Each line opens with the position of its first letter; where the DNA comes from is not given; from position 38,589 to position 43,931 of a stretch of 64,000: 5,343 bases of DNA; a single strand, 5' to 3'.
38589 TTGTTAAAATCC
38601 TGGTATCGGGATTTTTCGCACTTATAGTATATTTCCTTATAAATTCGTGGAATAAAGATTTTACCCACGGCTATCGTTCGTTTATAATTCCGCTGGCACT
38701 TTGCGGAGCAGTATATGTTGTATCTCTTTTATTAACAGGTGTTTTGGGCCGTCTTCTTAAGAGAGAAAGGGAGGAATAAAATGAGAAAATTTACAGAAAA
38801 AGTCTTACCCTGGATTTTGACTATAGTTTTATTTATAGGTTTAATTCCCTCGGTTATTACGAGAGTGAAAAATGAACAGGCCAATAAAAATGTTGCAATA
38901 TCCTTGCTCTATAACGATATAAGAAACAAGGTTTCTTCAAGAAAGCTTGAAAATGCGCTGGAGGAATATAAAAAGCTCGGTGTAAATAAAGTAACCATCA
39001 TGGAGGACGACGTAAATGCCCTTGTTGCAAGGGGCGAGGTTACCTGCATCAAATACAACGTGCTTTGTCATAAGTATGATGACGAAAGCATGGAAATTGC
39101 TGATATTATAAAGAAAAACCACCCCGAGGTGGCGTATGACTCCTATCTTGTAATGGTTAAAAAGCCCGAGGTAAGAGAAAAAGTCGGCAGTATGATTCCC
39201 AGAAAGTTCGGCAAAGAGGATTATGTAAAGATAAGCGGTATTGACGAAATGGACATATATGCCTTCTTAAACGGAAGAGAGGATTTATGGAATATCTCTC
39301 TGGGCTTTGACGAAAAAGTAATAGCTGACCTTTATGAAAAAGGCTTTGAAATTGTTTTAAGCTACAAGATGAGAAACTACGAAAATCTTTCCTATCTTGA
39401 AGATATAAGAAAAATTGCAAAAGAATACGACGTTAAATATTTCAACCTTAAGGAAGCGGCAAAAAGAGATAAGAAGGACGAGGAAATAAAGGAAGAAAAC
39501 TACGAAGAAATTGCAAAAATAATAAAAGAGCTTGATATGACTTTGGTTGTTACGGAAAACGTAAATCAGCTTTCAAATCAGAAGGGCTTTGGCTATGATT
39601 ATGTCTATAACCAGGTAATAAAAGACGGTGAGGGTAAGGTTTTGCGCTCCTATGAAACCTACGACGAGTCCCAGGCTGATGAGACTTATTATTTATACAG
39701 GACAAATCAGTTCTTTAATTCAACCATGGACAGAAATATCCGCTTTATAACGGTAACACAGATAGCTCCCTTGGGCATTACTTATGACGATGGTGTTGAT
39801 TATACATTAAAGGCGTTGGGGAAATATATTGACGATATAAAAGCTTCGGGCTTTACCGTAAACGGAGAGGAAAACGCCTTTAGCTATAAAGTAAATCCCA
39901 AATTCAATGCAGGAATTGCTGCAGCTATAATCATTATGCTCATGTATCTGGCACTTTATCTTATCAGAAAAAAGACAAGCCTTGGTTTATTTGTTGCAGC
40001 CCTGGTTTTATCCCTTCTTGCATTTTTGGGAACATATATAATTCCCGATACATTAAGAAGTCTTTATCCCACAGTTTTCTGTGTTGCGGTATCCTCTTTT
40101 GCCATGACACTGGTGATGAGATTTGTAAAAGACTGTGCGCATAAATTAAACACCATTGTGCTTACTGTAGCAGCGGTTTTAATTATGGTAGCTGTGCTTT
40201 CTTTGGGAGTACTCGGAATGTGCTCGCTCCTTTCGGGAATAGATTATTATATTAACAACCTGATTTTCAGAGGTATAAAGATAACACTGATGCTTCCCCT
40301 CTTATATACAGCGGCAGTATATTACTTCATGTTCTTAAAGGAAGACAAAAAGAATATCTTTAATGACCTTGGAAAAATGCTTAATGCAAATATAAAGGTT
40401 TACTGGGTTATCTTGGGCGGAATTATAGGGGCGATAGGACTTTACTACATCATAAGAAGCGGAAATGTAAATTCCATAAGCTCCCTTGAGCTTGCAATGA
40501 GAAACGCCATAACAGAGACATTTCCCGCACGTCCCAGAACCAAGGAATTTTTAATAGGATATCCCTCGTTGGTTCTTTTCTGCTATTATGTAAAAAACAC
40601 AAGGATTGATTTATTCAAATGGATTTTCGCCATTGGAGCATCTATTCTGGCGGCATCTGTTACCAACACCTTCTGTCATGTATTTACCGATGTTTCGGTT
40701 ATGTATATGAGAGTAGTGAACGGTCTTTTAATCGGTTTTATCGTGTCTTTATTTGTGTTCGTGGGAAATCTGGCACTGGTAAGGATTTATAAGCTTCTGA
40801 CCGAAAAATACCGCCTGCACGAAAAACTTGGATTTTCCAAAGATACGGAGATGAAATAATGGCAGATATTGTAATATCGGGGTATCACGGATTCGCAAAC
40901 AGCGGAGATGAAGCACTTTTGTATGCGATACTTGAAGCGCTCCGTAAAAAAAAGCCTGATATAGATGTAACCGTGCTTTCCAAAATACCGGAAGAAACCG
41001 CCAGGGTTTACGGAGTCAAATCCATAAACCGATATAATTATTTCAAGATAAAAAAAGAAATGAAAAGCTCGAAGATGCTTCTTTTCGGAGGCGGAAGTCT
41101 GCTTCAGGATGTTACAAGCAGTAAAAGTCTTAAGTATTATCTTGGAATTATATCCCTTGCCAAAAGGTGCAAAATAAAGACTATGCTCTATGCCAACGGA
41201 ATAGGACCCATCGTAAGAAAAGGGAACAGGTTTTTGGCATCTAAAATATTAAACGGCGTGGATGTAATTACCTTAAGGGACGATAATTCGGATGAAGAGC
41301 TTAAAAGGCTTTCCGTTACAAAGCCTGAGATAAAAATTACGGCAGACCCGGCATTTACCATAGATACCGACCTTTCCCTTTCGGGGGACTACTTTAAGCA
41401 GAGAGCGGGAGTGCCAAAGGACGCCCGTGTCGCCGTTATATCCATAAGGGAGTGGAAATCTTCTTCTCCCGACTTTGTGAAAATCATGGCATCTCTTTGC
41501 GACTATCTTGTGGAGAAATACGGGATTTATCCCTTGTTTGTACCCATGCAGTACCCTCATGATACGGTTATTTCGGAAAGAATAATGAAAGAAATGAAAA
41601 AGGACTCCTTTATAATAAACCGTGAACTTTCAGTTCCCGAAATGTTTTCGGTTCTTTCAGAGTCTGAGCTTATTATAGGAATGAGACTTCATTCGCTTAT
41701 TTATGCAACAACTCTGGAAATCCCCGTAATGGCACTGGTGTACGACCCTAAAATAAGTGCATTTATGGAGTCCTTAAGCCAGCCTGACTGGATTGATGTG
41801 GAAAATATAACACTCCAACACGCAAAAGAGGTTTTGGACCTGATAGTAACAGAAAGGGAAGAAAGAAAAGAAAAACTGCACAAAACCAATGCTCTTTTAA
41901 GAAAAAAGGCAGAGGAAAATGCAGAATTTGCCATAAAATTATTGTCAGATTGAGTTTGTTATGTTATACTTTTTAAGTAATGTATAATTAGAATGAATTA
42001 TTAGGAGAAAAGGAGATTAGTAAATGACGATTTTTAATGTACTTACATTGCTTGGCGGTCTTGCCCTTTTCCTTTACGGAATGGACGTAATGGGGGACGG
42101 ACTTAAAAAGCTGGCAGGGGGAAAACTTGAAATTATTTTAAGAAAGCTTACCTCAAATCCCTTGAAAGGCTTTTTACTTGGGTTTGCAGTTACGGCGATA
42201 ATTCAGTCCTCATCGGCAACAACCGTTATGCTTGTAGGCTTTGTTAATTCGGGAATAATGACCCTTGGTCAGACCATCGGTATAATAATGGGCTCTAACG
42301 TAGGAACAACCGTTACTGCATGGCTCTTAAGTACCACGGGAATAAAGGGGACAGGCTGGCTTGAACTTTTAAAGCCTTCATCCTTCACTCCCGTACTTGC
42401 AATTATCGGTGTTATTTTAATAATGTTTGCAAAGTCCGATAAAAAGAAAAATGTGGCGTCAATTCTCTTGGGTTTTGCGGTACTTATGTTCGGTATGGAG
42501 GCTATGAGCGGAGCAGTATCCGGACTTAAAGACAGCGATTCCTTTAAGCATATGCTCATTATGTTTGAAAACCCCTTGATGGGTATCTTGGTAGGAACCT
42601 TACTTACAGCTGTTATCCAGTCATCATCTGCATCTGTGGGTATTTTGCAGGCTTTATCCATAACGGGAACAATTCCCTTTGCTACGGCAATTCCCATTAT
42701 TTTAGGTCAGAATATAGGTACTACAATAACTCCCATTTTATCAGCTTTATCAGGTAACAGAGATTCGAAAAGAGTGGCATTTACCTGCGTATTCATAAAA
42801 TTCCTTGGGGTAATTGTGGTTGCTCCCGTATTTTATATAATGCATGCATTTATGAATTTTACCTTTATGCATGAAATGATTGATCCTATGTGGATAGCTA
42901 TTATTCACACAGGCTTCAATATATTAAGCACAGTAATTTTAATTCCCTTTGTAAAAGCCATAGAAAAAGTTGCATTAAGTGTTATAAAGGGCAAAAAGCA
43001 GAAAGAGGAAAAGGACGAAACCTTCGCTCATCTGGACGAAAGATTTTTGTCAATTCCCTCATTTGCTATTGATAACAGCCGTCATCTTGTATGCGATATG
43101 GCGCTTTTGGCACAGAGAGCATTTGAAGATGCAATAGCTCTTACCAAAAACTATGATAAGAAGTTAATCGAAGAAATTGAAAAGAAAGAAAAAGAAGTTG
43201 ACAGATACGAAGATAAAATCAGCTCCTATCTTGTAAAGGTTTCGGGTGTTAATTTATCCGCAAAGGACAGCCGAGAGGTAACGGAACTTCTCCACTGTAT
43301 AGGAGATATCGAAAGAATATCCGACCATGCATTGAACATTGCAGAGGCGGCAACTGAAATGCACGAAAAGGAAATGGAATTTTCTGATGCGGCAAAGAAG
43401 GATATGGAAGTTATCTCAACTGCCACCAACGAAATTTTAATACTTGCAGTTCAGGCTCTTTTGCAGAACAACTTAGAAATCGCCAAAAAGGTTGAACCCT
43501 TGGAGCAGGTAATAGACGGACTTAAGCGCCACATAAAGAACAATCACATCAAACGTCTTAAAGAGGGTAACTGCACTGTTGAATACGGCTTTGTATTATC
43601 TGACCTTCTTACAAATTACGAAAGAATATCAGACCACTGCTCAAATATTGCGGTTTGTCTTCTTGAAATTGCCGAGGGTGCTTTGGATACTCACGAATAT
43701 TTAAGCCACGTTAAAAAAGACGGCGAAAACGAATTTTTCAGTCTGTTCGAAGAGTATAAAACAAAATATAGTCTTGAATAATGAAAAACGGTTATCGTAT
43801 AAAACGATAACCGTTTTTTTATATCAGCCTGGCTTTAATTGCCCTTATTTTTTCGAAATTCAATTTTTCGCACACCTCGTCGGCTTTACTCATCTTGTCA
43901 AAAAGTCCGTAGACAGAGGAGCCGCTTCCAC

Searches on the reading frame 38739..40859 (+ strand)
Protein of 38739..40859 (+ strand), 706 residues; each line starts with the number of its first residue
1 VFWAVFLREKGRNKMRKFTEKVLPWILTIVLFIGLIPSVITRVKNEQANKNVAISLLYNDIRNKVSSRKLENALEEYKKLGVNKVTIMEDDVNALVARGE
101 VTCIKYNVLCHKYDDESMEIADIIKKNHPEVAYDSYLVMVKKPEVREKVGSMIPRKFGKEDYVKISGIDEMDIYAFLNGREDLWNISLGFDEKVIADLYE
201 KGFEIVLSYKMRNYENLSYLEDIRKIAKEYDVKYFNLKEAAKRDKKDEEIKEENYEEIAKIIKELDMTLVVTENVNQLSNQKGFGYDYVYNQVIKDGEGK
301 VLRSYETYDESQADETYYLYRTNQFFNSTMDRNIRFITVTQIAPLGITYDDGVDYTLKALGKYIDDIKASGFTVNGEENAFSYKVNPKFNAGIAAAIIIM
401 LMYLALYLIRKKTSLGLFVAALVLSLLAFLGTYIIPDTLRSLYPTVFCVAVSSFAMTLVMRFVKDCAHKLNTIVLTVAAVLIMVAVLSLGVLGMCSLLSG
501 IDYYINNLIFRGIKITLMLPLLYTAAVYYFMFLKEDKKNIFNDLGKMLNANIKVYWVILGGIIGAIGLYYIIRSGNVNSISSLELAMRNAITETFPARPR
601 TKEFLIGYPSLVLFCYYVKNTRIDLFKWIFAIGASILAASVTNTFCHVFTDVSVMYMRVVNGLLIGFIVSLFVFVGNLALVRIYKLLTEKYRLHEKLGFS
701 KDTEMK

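Call 74: search_protein_families(library=pfam, proteins=[window:38739-40859:+], max_evalue=0.00001)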
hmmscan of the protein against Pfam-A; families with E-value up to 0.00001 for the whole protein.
window:38739-40859:+ (706 aa): 1 family
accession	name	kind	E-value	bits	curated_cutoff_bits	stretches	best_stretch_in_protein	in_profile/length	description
PF18949.5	DUF5693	-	2.1e-98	330.8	29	1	50-675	1-603/609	Family of unknown function (DUF5693)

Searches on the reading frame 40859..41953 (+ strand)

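Call 74: search_protein_families(library=pfam, proteins=[window:40859-41953:+], max_evalue=0.00001)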
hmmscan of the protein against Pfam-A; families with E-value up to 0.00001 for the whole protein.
window:40859-41953:+ (364 aa): 1 family
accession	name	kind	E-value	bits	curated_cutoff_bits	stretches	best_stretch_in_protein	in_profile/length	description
PF04230.19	PS_pyruv_trans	-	2.4e-43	149.5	25.3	1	14-297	1-280/280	Polysaccharide pyruvyl transferase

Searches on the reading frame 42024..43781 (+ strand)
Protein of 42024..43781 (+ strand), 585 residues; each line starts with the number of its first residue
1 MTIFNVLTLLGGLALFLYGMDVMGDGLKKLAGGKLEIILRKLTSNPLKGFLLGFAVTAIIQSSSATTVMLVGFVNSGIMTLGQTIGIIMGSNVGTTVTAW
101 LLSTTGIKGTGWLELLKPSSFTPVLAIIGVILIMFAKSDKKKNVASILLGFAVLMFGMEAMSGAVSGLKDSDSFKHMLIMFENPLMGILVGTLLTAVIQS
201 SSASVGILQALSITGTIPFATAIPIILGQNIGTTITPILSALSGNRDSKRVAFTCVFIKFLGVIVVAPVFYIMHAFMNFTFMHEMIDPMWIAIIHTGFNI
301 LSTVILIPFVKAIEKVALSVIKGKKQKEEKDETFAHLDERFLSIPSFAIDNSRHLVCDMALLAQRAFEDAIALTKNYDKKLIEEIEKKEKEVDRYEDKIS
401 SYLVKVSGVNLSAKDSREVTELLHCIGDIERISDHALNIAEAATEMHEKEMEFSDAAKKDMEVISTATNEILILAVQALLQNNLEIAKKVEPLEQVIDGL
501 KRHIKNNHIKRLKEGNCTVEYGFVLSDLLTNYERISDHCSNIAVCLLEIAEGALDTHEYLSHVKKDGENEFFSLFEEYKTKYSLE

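Call 74: search_protein_families(library=pfam, proteins=[window:42024-43781:+], max_evalue=0.00001)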
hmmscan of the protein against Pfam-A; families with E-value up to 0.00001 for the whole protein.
window:42024-43781:+ (585 aa): 2 families
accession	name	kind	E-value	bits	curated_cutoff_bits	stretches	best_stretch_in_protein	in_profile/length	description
PF02690.20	Na_Pi_cotrans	-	3.9e-66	221.7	29.1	2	15-162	1-136/137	Na+/Pi-cotransporter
PF01895.24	PhoU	-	8e-34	116.3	23.5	2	357-442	2-88/89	PhoU domain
